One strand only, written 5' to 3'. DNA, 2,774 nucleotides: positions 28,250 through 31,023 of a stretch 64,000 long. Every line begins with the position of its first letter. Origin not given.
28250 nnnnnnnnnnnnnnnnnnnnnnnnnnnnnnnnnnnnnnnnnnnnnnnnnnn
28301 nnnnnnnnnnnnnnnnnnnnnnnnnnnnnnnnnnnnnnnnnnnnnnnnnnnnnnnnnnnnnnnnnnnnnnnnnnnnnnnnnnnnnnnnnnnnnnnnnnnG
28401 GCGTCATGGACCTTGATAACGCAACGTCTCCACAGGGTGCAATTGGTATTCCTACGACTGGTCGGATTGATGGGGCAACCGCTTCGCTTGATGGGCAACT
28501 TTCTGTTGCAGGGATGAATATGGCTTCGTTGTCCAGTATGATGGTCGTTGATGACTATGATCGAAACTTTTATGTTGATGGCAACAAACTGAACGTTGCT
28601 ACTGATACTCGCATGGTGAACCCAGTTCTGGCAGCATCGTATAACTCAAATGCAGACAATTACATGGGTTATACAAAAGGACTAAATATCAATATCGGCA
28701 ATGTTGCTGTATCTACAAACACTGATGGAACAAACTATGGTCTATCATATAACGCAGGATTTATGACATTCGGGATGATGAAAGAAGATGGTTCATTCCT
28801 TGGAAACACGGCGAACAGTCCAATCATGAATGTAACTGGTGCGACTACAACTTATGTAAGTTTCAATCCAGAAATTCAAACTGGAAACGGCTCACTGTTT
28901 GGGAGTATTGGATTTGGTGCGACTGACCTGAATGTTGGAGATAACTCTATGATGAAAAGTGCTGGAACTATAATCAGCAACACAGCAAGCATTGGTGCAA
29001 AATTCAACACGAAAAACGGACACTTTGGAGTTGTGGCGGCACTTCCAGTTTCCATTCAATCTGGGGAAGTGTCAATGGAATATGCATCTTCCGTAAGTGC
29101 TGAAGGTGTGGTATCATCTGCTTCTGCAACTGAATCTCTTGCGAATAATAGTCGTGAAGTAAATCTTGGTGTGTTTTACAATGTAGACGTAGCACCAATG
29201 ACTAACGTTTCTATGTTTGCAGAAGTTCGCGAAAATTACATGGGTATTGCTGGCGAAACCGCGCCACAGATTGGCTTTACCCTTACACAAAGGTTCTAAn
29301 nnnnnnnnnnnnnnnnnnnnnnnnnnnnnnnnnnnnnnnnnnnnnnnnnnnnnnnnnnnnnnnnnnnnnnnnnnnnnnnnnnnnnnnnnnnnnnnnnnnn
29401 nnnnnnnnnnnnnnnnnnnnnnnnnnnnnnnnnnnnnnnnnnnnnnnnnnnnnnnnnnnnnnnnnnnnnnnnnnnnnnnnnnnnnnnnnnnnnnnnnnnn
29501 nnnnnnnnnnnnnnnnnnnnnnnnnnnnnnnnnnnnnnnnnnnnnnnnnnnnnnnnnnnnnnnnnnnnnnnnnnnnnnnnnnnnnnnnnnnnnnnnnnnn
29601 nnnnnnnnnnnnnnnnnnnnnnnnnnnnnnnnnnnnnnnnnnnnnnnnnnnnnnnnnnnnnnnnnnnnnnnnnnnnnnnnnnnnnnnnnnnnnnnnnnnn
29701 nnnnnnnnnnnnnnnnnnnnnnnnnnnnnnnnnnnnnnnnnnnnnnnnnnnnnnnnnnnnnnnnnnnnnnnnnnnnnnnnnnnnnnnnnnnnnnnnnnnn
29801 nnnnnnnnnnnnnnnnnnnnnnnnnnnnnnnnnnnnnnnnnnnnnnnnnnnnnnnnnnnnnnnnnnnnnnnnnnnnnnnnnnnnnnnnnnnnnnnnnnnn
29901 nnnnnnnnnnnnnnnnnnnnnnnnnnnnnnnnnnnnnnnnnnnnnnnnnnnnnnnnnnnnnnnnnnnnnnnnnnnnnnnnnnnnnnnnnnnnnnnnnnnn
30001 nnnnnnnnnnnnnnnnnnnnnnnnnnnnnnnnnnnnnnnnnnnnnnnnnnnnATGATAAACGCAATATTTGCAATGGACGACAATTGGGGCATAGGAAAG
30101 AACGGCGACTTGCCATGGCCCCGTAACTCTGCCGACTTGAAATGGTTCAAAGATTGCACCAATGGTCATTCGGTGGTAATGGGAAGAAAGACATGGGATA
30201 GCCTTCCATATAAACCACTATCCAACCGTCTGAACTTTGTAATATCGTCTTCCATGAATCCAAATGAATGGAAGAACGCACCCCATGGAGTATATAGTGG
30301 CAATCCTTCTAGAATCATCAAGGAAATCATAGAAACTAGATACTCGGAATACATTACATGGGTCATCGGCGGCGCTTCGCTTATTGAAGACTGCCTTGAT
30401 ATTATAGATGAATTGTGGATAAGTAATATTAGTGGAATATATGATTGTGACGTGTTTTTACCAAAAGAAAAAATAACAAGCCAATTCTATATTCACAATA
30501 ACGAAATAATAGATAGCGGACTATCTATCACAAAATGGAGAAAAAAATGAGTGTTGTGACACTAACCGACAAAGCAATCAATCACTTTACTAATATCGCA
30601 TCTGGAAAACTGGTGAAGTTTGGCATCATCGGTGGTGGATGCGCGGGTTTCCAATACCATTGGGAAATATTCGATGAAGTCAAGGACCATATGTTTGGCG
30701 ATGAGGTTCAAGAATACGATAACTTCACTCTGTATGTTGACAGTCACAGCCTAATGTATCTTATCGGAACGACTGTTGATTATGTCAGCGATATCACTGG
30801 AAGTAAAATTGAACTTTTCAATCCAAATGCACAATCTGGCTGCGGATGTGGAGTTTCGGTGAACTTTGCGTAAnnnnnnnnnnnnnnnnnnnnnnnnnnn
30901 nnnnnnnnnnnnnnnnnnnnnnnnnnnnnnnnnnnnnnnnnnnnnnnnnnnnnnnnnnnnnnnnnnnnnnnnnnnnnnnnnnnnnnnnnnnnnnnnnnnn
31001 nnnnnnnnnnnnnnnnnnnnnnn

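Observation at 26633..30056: Phage-encoded autotransporter-like subtilase followed by a sulfotransferase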

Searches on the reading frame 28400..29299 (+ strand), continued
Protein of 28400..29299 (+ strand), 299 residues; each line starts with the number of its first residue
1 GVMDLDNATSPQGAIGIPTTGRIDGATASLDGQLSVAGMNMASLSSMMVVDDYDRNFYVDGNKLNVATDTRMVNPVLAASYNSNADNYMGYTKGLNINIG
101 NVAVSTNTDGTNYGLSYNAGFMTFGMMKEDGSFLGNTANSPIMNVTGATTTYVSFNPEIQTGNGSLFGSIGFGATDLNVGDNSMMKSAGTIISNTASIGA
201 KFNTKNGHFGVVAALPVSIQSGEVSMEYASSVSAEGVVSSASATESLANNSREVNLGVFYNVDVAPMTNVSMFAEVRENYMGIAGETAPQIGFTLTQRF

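Call 108: search_protein_families(library=phrogs, proteins=[L062:43-1692:+, L062:1676-2356:+, L062:2632-3207:+, L062:7290-7769:+, L062:8114-9286:+, L062:9255-9929:+, L062:10346-11437:+, L062:11403-12056:+, L062:12311-12691:+, L008:8754-11204:-], max_evalue=0.001)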
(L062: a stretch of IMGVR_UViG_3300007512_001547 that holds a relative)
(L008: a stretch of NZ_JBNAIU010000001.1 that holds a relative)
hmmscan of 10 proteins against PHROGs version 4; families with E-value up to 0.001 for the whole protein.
L062:43-1692:+ (549 aa): 12 families
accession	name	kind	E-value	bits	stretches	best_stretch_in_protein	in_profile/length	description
phrog_4871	-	other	2e-211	705.4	1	2-523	230-752/764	ATP-dependent protease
phrog_4339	-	unknown function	6.7e-12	46.3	1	271-305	55-89/552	-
phrog_168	-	DNA, RNA and nucleotide metabolism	1.6e-11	45.4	1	265-480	40-199/314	clamp loader of DNA polymerase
phrog_10401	-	other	1.3e-10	41.7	1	268-302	461-495/667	ATPase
phrog_8638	-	unknown function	2e-09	37.6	1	263-355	302-379/568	-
phrog_3757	-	unknown function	2.5e-09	38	1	215-301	67-160/367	-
phrog_249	-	moron, auxiliary metabolic gene and host takeover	1.3e-06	29.1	1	251-374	123-224/380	porphyrin biosynthesis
phrog_15585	-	unknown function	6e-06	25.9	1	170-365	258-445/793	-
phrog_5846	-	DNA, RNA and nucleotide metabolism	8.5e-06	26.3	1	260-313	37-84/380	clamp loader of DNA polymerase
phrog_9172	-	unknown function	0.00019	21.4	0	265-351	105-177/509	-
phrog_1297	-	other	0.00057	20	0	270-365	28-124/356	ATPase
phrog_11838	-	DNA, RNA and nucleotide metabolism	0.00071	19.8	0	270-355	43-113/420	clamp loader of DNA polymerase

L062:1676-2356:+ (226 aa): 0 families

L062:2632-3207:+ (191 aa): 2 families
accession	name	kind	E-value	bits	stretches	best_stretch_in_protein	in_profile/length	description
phrog_13657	-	unknown function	1.4e-09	38.9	1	91-148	33-89/165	-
phrog_14467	-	head and packaging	4.7e-06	27.1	1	43-176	146-292/323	virion structural protein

L062:7290-7769:+ (159 aa): 0 families

L062:8114-9286:+ (390 aa): 6 families
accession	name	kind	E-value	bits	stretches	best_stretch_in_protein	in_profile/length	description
phrog_3041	-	other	1.6e-47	163.3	1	10-208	46-241/678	cytidyltransferase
phrog_395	-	other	6.8e-36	125.8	1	11-206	8-206/373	cytidyltransferase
phrog_2643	-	moron, auxiliary metabolic gene and host takeover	8.2e-25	88.5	1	217-373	6-162/182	5'-3' deoxyribonucleotidase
phrog_420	-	unknown function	1.3e-18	68.4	1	210-374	6-183/267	unknown function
phrog_455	-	unknown function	2.3e-17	64.7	1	12-234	418-635/764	-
phrog_415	-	other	0.00049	20.9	0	209-249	13-58/218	polynucleotide kinase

L062:9255-9929:+ (224 aa): 1 family
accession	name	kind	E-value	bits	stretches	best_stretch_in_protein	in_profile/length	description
phrog_81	-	moron, auxiliary metabolic gene and host takeover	1.4e-27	97.9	1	26-211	73-245/283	2OG-Fe(II) oxygenase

L062:10346-11437:+ (363 aa): 3 families
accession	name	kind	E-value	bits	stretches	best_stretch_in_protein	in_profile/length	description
phrog_14086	-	other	1e-10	42.5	1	34-263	35-259/353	radical SAM domain-containing protein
phrog_13987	-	other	2.2e-06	28.2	1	97-185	18-103/274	radical SAM domain-containing protein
phrog_2076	-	moron, auxiliary metabolic gene and host takeover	5.7e-05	23.7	1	104-189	41-128/247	QueE-like radical SAM domain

L062:11403-12056:+ (217 aa): 6 families
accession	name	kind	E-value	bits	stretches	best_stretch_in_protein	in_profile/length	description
phrog_12810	-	unknown function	1.5e-30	107.1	1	12-198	251-434/788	-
phrog_2071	-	other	1.2e-13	52.6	1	31-171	16-138/282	ATPase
phrog_505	-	other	4.6e-13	50.3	1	32-183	3-149/295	polynucleotide kinase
phrog_5268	-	unknown function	1.4e-08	35.5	1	113-178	129-197/278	-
phrog_761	-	other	1.3e-05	26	1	32-214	20-213/362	thymidylate kinase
phrog_800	-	head and packaging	5e-05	23.1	1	29-206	30-213/511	terminase small subunit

L062:12311-12691:+ (126 aa): 0 families

L008:8754-11204:- (816 aa): 0 families

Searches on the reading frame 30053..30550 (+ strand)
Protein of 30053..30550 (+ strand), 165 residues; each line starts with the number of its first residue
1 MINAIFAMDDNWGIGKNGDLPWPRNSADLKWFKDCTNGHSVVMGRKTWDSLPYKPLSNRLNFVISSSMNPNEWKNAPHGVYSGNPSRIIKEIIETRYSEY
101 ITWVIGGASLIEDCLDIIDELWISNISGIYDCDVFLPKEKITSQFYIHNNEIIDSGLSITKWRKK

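Call 3: search_protein_families(library=pfam, proteins=[window:30053-30550:+], max_evalue=0.01)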
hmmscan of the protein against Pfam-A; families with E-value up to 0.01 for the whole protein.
window:30053-30550:+ (165 aa): 1 family
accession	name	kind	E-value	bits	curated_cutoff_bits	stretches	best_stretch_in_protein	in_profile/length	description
PF00186.24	DHFR_1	-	2.9e-31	108.8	25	1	1-145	1-134/159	Dihydrofolate reductase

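Call 4: search_protein_families(library=phrogs, proteins=[window:30053-30550:+], max_evalue=0.001)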
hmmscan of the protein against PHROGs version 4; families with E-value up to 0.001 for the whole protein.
window:30053-30550:+ (165 aa): 2 families
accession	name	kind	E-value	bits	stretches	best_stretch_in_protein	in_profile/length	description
phrog_316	-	DNA, RNA and nucleotide metabolism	5.2e-44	151.4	1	1-144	16-152/213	dihydrofolate reductase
phrog_11777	-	DNA, RNA and nucleotide metabolism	9.5e-13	48.8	1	2-141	375-514/546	dihydrofolate reductase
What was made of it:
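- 30053..30550 (+): Dihydrofolate reductase (neighbour; not part of the protease function). Pfam DHFR_1 E 3e-31; phrog_316 (calls 3, 4).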

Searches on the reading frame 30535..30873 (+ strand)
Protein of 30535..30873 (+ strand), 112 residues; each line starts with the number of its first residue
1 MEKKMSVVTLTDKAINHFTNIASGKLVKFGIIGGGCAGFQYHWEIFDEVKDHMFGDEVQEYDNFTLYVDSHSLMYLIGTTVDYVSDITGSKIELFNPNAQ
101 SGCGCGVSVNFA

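Call 3: search_protein_families(library=pfam, proteins=[window:30535-30873:+], max_evalue=0.01)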
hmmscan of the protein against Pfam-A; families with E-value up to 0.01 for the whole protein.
window:30535-30873:+ (112 aa): 1 family
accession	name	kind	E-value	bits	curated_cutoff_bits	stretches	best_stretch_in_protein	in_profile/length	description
PF01521.26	Fe-S_biosyn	-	1.6e-13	51.3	26.3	1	8-106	3-109/110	Iron-sulphur cluster biosynthesis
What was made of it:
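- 30535..30873 (+): A-type Fe-S carrier (IscA/ErpA-like; neighbour). Pfam Fe-S_biosyn E 2e-13 (call 3).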

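Call 4: search_protein_families(library=phrogs, proteins=[window:30535-30873:+], max_evalue=0.001)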
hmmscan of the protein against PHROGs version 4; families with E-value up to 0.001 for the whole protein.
window:30535-30873:+ (112 aa): 1 family
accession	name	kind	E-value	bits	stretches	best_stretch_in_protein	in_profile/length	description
phrog_17776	-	unknown function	7.8e-21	75.5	1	9-109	8-110/112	-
